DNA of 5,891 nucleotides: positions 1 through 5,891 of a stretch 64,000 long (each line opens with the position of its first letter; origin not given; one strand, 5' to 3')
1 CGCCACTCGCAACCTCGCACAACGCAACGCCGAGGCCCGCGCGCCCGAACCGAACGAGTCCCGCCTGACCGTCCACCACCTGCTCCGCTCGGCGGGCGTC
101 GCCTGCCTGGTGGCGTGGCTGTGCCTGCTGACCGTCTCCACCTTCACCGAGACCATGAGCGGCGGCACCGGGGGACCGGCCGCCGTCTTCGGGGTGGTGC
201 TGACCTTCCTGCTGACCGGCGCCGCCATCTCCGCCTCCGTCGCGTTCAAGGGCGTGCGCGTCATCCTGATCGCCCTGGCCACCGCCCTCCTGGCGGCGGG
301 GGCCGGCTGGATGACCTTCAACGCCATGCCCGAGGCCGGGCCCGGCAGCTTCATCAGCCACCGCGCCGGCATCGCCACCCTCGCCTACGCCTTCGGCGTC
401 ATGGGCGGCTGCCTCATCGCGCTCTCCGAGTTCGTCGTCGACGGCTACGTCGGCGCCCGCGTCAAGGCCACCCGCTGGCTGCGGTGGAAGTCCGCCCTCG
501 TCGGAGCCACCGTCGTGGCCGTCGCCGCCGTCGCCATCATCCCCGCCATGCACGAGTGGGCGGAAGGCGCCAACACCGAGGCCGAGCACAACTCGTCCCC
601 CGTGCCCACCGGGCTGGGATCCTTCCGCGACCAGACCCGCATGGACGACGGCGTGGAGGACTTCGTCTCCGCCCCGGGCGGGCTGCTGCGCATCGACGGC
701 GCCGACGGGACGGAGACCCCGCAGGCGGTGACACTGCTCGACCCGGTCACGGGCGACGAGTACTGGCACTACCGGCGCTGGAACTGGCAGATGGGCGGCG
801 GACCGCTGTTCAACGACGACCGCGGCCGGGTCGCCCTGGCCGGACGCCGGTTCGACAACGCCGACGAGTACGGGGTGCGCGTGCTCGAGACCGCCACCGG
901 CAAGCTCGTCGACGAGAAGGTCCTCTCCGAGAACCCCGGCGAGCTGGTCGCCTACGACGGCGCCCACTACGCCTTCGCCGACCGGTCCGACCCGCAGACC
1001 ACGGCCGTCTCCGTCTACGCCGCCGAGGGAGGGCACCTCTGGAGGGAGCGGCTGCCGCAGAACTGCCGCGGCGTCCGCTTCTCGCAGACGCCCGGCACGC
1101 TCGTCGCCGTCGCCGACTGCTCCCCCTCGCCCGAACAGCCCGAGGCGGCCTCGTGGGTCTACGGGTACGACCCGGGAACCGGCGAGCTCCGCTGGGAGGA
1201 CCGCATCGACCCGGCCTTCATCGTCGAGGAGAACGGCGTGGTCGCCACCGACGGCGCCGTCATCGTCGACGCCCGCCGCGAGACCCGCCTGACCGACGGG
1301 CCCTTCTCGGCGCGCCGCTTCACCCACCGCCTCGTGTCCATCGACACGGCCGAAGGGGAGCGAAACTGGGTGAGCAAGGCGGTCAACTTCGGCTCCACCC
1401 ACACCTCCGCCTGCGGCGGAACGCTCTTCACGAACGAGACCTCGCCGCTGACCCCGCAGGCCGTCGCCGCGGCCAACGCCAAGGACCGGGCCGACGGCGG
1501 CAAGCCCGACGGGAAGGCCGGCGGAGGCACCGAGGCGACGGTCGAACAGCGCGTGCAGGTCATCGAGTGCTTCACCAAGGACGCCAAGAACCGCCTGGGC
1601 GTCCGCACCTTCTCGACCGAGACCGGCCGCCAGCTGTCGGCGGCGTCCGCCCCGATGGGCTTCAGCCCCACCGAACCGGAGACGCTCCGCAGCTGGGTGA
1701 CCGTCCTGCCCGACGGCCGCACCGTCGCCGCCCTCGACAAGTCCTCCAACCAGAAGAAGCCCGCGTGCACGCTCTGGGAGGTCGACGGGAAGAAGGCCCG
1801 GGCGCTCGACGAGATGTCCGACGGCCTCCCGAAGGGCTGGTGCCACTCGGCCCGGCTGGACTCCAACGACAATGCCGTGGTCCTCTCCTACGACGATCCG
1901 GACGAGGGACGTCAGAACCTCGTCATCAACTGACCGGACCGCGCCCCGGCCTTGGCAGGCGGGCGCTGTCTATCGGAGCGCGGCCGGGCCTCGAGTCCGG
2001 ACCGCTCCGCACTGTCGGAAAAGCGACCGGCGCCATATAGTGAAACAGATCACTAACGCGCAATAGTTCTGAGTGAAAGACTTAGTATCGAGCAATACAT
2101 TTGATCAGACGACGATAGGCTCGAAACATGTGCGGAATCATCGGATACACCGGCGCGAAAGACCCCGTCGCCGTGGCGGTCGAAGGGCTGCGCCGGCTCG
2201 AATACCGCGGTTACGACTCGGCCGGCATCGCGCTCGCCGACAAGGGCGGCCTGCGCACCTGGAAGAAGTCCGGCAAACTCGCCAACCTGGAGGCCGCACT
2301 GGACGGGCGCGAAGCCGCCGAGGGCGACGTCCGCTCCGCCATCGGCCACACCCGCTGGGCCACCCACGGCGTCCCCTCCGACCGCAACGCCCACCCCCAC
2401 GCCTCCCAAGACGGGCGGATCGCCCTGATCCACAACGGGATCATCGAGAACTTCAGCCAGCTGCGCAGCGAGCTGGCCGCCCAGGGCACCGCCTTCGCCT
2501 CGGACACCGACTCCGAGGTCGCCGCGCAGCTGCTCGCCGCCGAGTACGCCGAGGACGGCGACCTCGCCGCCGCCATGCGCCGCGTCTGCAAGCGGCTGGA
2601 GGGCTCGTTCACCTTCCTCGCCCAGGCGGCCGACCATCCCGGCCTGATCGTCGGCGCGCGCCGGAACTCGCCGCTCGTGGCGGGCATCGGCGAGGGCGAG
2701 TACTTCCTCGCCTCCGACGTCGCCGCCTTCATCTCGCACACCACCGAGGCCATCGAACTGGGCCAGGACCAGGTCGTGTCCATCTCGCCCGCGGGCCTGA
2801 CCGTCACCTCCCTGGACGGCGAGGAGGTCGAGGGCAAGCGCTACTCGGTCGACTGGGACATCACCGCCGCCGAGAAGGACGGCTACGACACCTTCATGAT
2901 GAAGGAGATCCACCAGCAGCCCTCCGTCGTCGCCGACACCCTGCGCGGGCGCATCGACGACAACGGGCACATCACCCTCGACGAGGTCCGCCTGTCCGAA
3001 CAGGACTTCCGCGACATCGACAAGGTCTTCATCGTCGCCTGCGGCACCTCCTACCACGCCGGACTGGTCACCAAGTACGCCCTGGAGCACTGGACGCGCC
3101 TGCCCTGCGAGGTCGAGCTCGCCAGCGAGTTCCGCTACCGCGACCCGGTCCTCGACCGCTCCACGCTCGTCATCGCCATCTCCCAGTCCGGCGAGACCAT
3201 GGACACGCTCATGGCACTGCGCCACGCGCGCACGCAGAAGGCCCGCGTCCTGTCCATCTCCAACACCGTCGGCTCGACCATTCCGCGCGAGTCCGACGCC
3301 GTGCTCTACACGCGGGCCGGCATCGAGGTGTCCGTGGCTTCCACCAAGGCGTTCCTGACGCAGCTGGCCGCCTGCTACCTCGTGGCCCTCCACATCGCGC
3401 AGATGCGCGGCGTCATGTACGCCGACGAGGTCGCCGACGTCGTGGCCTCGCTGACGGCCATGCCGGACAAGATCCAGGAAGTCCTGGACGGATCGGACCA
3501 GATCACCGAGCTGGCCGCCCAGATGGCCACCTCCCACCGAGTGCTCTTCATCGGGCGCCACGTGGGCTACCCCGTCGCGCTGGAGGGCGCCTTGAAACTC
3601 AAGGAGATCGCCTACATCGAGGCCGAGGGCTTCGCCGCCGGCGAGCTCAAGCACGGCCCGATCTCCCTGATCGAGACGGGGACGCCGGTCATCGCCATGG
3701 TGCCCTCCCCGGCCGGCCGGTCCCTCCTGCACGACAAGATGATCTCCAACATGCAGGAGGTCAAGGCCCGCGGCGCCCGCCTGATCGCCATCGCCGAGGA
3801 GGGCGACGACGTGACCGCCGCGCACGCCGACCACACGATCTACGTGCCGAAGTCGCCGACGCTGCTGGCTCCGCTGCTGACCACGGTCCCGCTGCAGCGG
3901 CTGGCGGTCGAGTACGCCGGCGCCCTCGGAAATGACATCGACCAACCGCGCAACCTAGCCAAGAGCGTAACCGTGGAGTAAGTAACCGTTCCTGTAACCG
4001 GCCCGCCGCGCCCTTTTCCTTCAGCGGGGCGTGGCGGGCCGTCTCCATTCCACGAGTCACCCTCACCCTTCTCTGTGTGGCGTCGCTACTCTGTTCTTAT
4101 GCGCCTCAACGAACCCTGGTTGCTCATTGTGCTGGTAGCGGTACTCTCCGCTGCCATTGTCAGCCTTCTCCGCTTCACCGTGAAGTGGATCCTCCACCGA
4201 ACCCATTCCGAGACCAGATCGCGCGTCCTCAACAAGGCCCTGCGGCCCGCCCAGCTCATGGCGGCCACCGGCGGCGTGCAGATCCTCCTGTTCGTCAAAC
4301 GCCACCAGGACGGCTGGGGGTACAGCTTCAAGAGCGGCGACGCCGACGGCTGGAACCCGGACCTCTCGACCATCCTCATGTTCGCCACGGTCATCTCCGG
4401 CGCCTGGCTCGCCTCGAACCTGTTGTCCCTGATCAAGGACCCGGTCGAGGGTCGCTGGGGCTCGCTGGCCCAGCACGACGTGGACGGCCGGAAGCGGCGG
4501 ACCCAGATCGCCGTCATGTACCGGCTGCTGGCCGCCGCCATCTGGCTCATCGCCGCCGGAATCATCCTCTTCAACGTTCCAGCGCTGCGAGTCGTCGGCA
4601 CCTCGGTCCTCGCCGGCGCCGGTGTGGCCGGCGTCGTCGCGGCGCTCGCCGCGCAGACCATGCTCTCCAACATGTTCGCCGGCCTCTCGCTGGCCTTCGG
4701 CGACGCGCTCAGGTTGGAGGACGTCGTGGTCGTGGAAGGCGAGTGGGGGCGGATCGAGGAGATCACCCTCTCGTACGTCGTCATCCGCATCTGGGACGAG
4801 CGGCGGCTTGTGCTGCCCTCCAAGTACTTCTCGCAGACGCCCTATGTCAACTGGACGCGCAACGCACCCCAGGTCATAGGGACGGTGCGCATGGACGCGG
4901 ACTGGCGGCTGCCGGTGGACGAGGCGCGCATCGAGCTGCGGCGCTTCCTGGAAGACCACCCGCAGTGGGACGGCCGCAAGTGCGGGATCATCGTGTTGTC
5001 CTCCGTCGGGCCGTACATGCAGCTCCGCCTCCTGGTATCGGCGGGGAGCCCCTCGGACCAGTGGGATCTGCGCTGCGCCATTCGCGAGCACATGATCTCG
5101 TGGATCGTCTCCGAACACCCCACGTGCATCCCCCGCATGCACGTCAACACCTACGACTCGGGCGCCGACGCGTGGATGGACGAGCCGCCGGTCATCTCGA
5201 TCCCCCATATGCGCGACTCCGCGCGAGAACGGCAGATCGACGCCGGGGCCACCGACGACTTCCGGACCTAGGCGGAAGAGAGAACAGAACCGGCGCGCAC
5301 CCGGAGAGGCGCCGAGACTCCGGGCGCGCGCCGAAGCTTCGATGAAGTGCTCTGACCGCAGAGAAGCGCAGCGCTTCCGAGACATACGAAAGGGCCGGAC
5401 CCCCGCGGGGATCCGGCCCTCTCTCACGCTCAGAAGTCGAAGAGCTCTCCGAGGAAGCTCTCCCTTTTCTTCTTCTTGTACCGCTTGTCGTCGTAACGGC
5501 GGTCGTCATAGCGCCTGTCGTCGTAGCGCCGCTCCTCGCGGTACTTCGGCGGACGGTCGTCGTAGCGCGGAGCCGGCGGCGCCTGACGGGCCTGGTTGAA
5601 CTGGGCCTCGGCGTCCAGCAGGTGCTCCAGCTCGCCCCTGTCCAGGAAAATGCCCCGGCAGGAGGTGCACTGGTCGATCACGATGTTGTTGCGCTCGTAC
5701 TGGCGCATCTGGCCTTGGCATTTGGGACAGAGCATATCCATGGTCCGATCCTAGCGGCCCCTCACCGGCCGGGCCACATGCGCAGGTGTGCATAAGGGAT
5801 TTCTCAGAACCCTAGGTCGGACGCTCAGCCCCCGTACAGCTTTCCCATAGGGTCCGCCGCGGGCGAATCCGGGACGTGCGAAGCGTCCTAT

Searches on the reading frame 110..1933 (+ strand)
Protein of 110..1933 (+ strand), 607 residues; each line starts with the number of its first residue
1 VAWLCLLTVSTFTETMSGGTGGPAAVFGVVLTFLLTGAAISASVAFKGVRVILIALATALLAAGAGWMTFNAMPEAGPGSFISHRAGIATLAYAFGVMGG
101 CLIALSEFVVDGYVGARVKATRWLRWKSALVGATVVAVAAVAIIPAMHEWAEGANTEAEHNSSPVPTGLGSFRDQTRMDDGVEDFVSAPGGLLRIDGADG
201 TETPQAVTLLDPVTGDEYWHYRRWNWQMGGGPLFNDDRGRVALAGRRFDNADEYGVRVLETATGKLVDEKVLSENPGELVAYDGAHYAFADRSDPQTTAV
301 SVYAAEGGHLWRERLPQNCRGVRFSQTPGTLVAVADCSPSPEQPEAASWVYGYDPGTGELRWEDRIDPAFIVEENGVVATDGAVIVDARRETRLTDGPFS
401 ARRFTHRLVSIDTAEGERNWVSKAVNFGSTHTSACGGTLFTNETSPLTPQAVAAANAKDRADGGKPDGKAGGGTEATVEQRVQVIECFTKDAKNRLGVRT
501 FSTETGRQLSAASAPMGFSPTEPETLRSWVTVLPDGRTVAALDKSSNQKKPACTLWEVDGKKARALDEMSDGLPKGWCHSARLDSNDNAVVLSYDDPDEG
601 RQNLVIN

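Call 110: search_protein_families(library=pfam, proteins=[window:110-1933:+], max_evalue=0.0001)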
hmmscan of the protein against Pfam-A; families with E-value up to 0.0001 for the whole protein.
window:110-1933:+ (607 aa): 1 family
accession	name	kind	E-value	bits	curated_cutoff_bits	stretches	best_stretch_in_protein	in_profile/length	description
PF13360.13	PQQ_2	-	8.2e-11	42.4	27.6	1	206-456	4-223/233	Outer membrane protein assembly factor BamB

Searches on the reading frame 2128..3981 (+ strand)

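Call 110: search_protein_families(library=pfam, proteins=[window:2128-3981:+], max_evalue=0.0001)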
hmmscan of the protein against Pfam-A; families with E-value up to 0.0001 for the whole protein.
window:2128-3981:+ (617 aa): 3 families
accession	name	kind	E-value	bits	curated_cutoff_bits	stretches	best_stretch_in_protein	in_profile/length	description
PF01380.27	SIS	-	1.2e-57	193.8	25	2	294-420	2-129/131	SIS domain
PF13522.11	GATase_6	-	5.7e-21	75.3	27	1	69-196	11-129/130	Glutamine amidotransferase domain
PF13537.11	GATase_7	-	1.3e-13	51.5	25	1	76-201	3-121/123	Glutamine amidotransferase domain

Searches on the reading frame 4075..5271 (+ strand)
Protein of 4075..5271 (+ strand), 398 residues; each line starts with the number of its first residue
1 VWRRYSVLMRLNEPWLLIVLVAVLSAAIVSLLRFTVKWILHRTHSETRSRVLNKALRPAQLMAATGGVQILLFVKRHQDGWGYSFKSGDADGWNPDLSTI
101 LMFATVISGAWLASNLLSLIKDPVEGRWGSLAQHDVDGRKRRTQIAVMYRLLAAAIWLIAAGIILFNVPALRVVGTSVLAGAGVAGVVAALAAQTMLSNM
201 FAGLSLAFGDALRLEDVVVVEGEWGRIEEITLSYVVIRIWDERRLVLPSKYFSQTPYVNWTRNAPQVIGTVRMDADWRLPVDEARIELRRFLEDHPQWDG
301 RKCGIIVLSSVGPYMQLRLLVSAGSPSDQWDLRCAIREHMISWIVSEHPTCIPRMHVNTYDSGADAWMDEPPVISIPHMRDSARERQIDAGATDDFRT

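Call 110: search_protein_families(library=pfam, proteins=[window:4075-5271:+], max_evalue=0.0001)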
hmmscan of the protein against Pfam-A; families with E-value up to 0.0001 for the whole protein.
window:4075-5271:+ (398 aa): 1 family
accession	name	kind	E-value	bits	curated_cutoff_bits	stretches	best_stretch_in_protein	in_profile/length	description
PF00924.24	MS_channel_2nd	-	9.4e-12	45.3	20.2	1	196-262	2-68/68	Mechanosensitive ion channel, beta-domain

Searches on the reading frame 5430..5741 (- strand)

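Call 110: search_protein_families(library=pfam, proteins=[window:5430-5741:-], max_evalue=0.0001)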
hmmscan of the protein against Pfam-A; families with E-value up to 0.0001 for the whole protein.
window:5430-5741:- (103 aa): 1 family
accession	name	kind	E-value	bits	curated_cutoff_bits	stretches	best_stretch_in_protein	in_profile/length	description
PF13453.11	Zn_ribbon_TFIIB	-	2.1e-19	69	22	1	5-43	2-40/41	Transcription factor zinc-finger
